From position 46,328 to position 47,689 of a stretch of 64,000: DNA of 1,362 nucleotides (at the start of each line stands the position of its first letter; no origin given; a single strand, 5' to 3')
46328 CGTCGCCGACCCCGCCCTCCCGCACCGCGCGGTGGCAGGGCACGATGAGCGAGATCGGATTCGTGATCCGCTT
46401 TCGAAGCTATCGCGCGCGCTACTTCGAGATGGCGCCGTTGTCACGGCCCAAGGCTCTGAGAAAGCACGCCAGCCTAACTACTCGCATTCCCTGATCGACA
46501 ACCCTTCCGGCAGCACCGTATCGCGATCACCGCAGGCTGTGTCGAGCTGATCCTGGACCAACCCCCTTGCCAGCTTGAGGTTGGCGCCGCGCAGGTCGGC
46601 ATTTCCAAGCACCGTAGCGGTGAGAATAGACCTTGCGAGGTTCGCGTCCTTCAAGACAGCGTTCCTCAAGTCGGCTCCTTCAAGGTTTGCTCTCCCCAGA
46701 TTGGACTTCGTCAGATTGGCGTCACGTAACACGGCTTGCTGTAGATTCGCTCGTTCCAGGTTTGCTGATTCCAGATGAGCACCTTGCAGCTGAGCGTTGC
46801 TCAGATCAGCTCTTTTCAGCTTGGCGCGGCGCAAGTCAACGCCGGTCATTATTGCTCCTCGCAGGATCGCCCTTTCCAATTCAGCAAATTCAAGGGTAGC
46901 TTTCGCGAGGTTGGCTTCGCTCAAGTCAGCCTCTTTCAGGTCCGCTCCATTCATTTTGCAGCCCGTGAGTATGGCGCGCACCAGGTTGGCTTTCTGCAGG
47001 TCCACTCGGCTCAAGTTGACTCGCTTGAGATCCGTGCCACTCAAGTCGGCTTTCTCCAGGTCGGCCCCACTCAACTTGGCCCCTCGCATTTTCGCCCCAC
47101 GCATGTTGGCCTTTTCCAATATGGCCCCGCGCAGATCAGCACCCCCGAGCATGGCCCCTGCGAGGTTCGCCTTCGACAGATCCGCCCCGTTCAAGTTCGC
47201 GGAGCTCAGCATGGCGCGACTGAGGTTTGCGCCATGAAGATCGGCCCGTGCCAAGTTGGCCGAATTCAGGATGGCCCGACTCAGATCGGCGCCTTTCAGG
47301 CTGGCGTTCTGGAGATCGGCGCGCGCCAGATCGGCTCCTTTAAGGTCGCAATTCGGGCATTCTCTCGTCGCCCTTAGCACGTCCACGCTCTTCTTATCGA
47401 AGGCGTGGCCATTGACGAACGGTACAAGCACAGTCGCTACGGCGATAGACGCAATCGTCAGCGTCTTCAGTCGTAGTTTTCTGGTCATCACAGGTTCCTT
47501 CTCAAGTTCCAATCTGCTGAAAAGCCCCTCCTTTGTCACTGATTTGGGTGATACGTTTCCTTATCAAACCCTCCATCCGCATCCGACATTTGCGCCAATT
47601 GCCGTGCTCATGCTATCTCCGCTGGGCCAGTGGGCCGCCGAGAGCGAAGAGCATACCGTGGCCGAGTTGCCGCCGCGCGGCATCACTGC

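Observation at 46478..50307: Tandem segmental duplication of a secreted pentapeptide-repeat protein gene flanking a decayed multiheme cytochrome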

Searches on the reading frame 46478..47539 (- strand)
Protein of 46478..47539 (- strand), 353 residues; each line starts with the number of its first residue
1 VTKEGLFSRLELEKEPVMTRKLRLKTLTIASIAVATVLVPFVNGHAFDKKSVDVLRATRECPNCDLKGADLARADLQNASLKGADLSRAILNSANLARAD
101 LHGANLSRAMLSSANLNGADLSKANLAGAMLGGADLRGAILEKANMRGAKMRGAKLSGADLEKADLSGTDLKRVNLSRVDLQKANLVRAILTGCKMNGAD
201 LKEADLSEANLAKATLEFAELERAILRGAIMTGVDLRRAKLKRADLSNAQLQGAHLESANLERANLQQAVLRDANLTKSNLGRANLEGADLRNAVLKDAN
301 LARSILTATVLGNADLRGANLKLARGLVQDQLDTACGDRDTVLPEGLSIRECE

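Call 7: search_protein_families(library=pfam, proteins=[window:46478-47539:-], max_evalue=0.01)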
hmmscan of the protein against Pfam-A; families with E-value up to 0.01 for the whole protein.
window:46478-47539:- (353 aa): 4 families
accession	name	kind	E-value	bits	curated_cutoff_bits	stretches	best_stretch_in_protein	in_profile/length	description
PF00805.28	Pentapeptide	-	2.7e-75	247.8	20.2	8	119-158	1-40/40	Pentapeptide repeats (8 copies)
PF13599.13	Pentapeptide_4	-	1.9e-40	137.2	38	6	62-129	9-76/78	Pentapeptide repeat region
PF13576.12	Pentapeptide_3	-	2.4e-23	82.5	27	0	262-289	2-31/48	Pentapeptide repeats (9 copies)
PF25296.1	Decapeptide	-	2.7e-06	27.6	45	0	239-294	5-60/74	Decapeptide repeat region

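Call 10: search_solved_structures(query=window:46478-47539:-, max_evalue=0.001)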
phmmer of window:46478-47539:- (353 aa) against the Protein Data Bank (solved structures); distinct sequences matched with E-value up to 0.001: 28.
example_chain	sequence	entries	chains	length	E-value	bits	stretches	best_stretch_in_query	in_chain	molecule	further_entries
4yfo_A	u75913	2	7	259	3.5e-46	161.5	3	74-205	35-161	beta1_ex1 | 6beta1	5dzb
4yc5_A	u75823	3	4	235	2.7e-32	115.9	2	75-186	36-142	beta1 | beta1 protein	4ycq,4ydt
4yei_A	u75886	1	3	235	8e-31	111.1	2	75-186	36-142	beta1mut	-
5dqa_A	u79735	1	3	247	8.2e-31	111.1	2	74-171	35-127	t3284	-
5dra_A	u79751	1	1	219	1.1e-30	110.6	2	74-185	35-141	3beta1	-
5dns_A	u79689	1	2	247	2.3e-30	109.6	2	74-168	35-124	t1428 beta1 loop design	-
5dn0_A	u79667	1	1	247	2.8e-30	109.3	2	75-168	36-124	beta1 t1555 loop variant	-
5di5_A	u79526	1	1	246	3.4e-30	109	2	76-169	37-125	beta1 t801 loop variant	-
2j8k_A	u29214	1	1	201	4.3e-28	102.1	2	64-174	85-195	NP275-NP276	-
3du1_X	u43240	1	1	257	8.5e-28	101.2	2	178-301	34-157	All3740 protein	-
2o6w_A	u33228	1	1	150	7.7e-15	58.6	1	67-154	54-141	Repeat Five Residue (Rfr) protein or pentapeptide repeat protein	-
6omx_A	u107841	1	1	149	3.3e-14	56.5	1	84-163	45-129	Alr5209 protein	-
3pss_A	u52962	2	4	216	3.4e-14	56.5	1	62-203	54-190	Qnr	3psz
2j8i_A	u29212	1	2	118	1.2e-12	51.4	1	53-144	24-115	NP275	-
2xtx_A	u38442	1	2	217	2.2e-11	47.2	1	69-248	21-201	QNRB1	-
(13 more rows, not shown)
